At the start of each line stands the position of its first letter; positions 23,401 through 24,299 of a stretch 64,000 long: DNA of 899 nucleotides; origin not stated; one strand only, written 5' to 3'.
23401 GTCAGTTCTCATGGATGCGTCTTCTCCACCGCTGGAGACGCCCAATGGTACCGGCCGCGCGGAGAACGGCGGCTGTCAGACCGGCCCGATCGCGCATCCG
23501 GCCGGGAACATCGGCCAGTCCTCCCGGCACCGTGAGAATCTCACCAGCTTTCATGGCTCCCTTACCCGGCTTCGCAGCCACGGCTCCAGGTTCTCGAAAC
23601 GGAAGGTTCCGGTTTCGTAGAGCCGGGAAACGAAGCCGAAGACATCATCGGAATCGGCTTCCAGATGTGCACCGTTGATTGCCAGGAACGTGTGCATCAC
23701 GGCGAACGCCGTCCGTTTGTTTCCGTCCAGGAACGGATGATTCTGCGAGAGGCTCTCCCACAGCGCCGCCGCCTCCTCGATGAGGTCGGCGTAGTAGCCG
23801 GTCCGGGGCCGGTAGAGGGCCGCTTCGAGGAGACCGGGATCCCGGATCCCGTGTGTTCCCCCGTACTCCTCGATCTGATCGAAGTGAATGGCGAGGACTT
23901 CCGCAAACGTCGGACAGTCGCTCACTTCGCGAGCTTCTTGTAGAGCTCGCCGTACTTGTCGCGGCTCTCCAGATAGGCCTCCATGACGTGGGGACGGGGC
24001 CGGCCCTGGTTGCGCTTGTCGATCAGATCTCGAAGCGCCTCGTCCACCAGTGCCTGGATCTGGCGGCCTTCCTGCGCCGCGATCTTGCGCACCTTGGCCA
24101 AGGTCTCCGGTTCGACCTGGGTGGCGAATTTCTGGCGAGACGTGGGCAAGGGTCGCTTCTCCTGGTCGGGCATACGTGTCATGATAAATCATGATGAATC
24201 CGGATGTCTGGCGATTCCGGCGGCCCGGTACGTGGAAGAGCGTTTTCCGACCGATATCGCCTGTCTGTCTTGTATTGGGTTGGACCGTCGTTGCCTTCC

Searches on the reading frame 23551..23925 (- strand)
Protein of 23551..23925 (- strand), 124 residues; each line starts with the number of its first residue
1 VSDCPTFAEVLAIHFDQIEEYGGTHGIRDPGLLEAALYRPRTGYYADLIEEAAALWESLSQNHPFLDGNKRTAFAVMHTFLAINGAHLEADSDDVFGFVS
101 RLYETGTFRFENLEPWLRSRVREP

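Call 90: search_protein_families(library=pfam, proteins=[window:23551-23925:-], max_evalue=0.001)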
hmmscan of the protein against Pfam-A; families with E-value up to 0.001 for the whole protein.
window:23551-23925:- (124 aa): 1 family
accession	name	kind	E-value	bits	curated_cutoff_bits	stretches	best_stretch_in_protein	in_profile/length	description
PF02661.23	Fic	-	4.2e-16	60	24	1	8-81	5-93/93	Fic/DOC family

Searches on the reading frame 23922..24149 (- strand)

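Call 90: search_protein_families(library=pfam, proteins=[window:23922-24149:-], max_evalue=0.001)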
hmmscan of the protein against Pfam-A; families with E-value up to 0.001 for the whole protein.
window:23922-24149:- (75 aa): 1 family
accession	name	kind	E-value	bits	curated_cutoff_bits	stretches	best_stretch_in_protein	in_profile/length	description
PF20605.4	Antitox_RHH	-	1.6e-05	25.4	27.2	1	13-50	12-49/50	Antitoxin-like ribbon-helix-helix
